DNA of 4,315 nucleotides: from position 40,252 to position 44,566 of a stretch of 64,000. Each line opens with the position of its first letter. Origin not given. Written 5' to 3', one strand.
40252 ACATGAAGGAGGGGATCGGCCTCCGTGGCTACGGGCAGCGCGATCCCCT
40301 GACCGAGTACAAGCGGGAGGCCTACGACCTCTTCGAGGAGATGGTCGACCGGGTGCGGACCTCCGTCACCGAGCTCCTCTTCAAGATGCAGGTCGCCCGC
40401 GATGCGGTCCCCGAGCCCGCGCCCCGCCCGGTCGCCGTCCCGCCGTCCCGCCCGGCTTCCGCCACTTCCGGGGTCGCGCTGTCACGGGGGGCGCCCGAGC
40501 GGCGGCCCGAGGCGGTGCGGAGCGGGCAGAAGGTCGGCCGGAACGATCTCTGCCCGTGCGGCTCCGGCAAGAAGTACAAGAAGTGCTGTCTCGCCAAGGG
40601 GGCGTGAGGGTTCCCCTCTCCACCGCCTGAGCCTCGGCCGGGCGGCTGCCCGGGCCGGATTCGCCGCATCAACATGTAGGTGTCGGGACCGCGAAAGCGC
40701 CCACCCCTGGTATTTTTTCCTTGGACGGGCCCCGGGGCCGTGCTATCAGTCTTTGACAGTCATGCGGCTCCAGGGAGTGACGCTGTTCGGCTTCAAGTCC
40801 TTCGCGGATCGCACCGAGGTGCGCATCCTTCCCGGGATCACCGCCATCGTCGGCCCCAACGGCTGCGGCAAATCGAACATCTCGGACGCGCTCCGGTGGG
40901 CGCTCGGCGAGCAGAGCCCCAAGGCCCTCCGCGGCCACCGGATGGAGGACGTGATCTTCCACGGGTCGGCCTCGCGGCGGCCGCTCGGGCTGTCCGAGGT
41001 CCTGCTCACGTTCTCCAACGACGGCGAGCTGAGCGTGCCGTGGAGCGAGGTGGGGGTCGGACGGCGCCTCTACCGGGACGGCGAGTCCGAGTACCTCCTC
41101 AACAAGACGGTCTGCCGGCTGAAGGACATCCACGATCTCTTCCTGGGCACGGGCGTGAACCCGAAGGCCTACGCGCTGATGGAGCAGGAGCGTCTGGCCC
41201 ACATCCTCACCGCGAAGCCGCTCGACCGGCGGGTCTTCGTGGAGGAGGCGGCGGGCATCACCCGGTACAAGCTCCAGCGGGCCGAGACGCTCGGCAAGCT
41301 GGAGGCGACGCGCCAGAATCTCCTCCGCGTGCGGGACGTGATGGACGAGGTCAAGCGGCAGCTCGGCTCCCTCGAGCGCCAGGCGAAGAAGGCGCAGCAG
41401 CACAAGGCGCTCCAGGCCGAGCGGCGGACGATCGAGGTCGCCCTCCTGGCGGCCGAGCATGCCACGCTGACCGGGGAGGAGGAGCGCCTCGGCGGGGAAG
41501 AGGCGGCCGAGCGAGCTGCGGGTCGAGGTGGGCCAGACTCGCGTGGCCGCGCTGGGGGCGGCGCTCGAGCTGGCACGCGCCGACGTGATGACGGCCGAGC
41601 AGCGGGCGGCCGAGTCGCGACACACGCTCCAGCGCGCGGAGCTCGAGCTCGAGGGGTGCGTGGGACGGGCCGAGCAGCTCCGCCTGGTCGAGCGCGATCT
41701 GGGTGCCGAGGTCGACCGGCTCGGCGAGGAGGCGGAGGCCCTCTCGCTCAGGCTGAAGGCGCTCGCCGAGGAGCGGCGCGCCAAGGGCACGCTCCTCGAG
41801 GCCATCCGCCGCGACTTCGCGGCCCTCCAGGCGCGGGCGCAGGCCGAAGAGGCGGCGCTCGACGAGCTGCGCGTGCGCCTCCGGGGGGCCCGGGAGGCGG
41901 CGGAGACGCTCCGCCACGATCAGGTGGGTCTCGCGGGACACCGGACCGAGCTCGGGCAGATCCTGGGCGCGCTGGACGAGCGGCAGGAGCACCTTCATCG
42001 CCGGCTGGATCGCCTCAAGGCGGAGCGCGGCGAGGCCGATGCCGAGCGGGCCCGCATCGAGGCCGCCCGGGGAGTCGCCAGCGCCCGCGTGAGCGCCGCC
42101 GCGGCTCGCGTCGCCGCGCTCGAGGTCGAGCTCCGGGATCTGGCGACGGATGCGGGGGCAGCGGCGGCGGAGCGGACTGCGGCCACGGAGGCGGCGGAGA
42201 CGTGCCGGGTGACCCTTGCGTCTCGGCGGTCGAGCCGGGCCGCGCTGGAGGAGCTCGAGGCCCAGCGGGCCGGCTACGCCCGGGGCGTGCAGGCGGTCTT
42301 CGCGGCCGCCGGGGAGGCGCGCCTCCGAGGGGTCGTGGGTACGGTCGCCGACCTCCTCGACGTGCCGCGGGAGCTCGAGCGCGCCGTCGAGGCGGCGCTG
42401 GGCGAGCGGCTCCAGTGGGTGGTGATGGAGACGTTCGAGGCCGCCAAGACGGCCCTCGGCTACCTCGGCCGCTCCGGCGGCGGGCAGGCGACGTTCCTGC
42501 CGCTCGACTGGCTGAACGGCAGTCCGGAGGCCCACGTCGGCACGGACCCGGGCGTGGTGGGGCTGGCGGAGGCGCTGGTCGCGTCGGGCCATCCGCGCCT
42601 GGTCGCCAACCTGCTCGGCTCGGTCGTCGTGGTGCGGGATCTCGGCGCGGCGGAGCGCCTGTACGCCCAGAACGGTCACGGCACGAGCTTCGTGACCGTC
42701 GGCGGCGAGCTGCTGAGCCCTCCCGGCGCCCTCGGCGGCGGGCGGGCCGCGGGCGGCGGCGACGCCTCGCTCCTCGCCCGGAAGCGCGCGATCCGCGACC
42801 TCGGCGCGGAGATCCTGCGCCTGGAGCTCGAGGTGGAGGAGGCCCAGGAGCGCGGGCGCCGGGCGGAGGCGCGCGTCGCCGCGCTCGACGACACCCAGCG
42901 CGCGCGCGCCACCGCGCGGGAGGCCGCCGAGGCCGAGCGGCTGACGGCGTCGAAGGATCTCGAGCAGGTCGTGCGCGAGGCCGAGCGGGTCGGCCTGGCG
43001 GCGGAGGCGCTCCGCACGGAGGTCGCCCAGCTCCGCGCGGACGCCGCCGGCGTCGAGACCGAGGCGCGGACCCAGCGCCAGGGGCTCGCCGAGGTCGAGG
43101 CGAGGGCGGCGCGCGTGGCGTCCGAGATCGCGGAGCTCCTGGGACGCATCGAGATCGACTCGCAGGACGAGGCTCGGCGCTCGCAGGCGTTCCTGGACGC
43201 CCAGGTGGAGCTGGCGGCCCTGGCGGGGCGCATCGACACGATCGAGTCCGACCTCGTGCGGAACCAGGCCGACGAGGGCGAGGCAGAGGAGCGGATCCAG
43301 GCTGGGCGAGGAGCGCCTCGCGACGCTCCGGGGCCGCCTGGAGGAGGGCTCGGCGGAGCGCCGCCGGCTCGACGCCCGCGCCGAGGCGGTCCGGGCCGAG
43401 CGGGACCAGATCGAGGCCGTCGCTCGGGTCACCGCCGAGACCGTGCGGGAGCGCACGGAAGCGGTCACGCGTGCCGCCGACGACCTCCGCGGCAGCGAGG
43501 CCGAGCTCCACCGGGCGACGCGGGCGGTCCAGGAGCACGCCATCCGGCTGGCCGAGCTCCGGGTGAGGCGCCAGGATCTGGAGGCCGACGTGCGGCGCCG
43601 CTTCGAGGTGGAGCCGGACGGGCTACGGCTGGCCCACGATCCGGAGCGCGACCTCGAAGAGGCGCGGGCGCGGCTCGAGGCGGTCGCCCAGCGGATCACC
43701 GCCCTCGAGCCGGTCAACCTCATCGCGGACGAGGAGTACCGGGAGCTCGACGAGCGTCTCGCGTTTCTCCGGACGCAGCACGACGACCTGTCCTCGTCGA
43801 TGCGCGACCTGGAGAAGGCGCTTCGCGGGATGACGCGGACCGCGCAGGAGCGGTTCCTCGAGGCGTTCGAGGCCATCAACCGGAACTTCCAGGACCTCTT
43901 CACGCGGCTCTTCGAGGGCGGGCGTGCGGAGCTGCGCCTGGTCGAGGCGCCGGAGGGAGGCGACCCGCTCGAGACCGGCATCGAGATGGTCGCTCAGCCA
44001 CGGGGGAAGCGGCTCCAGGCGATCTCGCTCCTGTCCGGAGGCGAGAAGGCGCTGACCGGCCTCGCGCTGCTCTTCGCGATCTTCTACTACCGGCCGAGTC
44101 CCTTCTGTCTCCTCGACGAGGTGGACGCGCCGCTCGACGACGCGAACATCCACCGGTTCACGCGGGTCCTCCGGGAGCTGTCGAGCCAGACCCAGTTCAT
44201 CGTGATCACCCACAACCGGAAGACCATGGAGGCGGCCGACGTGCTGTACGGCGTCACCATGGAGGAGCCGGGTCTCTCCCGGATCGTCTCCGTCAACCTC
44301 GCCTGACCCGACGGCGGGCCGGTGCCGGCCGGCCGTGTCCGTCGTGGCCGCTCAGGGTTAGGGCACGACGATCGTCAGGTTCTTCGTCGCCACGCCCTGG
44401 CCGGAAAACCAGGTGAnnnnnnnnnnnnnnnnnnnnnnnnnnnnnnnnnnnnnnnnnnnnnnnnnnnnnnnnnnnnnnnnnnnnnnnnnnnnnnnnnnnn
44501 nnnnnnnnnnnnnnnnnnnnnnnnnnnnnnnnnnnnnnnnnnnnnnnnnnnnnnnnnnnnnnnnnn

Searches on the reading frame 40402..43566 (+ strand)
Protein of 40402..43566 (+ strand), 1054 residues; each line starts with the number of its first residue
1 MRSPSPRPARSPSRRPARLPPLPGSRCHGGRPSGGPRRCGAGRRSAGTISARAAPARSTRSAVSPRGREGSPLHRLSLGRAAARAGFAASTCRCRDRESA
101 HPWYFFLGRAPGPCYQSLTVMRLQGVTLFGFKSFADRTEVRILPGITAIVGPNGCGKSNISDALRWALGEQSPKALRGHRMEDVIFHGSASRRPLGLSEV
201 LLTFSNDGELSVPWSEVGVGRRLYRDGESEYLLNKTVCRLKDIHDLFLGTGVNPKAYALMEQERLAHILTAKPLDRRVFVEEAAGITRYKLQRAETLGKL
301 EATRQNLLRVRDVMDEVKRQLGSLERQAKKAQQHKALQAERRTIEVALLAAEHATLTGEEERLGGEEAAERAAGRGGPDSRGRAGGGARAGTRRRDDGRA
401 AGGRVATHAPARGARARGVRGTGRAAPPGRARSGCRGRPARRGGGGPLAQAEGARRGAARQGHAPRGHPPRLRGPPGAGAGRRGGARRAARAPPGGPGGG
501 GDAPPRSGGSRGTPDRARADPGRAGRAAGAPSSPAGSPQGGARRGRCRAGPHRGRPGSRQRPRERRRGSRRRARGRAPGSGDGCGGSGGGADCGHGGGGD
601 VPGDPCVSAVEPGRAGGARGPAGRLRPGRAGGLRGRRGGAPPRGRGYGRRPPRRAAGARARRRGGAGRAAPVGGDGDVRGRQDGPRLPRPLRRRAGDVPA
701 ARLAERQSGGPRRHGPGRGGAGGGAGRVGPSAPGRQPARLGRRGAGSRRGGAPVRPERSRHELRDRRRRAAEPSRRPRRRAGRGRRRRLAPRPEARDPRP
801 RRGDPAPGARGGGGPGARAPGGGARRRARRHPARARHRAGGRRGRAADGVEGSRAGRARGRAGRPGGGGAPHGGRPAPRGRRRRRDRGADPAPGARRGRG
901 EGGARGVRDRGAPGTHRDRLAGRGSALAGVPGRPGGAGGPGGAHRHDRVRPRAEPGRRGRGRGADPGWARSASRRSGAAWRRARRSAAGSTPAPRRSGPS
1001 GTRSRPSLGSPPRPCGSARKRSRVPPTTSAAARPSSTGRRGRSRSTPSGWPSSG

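Call 72: search_protein_families(library=pfam, proteins=[window:40402-43566:+], max_evalue=0.01)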
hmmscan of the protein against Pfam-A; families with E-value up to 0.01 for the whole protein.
window:40402-43566:+ (1054 aa): 5 families
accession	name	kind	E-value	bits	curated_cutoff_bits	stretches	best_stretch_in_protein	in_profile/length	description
PF02463.25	SMC_N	-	3e-32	112.3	40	1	123-255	2-135/220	RecF/RecN/SMC N terminal domain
PF13476.12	AAA_23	-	1e-13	52.8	27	1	127-337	3-193/201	AAA domain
PF13304.12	AAA_21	-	8.3e-07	29.8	27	1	146-244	1-106/304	AAA domain, putative AbiEii toxin, Type IV TA system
PF13175.12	AAA_15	-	9.1e-07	29.2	32.1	1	121-172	1-51/374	AAA ATPase domain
PF13555.12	AAA_29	-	0.0021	18.2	27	1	125-166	3-44/61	P-loop containing region of AAA domain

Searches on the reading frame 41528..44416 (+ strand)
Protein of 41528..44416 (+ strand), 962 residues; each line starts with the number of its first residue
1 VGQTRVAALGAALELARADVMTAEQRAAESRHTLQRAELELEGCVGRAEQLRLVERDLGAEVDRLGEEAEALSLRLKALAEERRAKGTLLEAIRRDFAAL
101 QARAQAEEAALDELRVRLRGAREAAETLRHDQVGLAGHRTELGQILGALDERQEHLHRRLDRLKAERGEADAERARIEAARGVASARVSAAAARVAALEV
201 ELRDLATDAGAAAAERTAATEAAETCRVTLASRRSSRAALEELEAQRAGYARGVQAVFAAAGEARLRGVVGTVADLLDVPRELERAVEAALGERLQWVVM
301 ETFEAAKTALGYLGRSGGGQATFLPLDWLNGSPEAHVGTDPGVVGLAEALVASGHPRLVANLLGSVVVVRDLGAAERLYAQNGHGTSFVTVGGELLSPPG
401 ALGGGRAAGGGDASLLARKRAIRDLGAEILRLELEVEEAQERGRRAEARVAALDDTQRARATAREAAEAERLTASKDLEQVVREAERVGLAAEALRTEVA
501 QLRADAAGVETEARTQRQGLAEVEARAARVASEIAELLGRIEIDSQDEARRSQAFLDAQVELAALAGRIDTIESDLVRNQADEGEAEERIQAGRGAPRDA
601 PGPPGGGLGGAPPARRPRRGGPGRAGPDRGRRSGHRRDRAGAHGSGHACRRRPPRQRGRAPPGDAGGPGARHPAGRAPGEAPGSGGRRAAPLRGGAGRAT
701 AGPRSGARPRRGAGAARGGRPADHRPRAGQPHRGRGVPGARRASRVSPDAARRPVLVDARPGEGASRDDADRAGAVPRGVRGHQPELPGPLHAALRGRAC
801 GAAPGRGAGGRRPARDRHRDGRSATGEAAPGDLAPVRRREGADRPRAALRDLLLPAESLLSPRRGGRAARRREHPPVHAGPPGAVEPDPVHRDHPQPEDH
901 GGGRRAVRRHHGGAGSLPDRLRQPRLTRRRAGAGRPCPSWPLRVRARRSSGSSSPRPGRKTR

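Call 66: search_protein_families(library=pfam, proteins=[window:41528-44416:+], max_evalue=0.00001)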
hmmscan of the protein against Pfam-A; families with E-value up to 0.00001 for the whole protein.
window:41528-44416:+ (962 aa): 1 family
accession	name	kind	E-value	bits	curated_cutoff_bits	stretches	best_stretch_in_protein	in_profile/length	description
PF06470.18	SMC_hinge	-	5.7e-24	85.2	22.5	1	267-378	2-115/116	SMC proteins Flexible Hinge Domain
